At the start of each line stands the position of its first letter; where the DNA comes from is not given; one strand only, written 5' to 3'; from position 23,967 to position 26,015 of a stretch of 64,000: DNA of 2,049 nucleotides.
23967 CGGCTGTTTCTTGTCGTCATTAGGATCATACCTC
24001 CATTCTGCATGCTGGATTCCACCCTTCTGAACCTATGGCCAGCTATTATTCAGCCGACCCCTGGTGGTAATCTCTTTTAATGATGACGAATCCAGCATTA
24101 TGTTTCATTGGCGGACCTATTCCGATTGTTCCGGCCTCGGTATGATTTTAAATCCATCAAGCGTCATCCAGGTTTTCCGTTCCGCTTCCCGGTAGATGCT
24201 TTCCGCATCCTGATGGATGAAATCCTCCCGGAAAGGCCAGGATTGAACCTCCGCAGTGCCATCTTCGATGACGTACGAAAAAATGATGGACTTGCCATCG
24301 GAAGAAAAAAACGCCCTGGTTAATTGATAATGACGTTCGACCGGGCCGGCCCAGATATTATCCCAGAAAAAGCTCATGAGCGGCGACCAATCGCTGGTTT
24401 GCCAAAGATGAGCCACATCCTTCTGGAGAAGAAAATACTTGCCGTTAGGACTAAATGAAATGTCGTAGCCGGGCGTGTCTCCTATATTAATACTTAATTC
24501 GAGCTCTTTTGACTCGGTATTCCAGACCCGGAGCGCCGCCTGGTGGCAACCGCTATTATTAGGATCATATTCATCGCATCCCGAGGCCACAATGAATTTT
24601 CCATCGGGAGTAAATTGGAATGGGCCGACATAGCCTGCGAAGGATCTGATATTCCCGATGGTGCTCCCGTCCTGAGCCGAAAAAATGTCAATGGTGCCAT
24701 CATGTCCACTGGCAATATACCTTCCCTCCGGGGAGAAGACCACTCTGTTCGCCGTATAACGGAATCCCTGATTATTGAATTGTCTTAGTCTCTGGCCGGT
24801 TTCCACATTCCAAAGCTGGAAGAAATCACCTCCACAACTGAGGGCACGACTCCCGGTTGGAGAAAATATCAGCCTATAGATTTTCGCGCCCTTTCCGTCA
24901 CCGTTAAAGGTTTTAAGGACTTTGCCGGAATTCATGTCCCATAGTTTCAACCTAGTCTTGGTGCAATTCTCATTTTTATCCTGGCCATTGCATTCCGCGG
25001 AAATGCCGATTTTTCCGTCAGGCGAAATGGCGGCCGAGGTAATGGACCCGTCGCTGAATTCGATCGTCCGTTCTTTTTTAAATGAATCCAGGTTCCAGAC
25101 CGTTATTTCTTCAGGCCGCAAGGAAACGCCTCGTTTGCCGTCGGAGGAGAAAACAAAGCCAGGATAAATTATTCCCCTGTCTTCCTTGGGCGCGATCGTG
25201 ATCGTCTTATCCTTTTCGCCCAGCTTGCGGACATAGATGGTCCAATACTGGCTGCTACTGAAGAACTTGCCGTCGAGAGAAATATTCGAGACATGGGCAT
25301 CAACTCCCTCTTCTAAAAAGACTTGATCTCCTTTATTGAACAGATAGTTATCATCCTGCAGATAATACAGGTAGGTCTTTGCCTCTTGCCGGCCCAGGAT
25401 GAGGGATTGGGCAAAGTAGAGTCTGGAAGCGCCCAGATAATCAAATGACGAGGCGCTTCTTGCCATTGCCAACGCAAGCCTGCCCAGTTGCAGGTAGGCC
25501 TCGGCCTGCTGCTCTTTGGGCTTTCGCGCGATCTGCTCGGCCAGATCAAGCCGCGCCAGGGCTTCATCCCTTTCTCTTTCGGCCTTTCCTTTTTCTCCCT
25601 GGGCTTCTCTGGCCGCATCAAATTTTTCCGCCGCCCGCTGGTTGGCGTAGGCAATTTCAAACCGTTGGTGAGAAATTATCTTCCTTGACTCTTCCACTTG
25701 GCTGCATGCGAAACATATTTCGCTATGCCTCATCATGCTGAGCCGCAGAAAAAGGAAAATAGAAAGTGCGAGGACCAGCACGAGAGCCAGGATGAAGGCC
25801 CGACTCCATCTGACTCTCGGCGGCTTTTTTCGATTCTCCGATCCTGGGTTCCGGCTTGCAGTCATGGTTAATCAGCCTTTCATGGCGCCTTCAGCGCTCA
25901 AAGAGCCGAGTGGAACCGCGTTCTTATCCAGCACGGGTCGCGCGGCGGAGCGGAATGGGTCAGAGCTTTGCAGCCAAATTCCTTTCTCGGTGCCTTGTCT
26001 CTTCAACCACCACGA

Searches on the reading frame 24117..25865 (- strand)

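Call 73: search_protein_families(library=pfam, proteins=[window:24117-25865:-], max_evalue=1)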
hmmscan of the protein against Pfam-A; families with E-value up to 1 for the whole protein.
window:24117-25865:- (582 aa): 24 families
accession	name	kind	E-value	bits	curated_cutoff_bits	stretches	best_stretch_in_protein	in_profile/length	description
PF25174.1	Beta-prop_THOC3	-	2.3e-18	66.6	305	1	305-499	25-209/272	THOC3 beta-propeller domain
PF24814.1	WD40_Prp19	-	1e-15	58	320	1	303-431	156-281/281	Prp19 WD40 domain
PF00400.38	WD40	-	1.5e-13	51.1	27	2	373-394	15-37/39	WD domain, G-beta repeat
PF25175.1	Beta-prop_WDR5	-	5.3e-13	49.3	250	2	253-431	33-200/296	WDR5 beta-propeller domain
PF25173.1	Beta-prop_WDR3_1st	-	9.4e-13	48.7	154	2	350-431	12-92/184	WDR3 first beta-propeller domain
PF24817.1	WD40_WDHD1_1st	-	1.6e-10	41.1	109.9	2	253-388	109-241/291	WDHD1 first WD40 domain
PF23414.1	Beta-prop_EML_2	-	2.9e-09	37.1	90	1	304-427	20-141/266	Echinoderm microtubule-associated protein second beta-propeller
PF23586.2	Beta-prop_NWD2_C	-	4.3e-08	33.1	33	1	301-366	26-91/341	NWD2 C-terminal beta-propeller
PF25391.1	WD40_Gbeta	-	6e-08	32.5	150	1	254-429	166-331/340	G protein beta WD-40 repeat protein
PF24807.1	WD40_CDC20-Fz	-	1.3e-07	31.7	200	1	306-430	75-197/292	CDC20/Fizzy WD40 domain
PF23409.1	Beta-prop_EML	-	1.9e-07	31.3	88.2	1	250-430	39-218/267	Echinoderm microtubule-associated protein first beta-propeller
PF25172.1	Beta-prop_WDR3_2nd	-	5.9e-07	29.4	140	2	332-432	5-102/293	WDR3 second beta-propeller domain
PF23393.2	Beta-prop_WDR90_POC16_2nd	-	1e-06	28.6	60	1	350-429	19-97/291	WDR90/POC16, second beta-propeller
PF24805.1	EIF3I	-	2.9e-06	27.1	200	1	306-479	34-204/324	EIF3I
PF24780.1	WD40_MABP1-WDR62_1st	-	3.8e-06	26.9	496.3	1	364-427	33-99/328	MABP1/WDR62 first WD40 domain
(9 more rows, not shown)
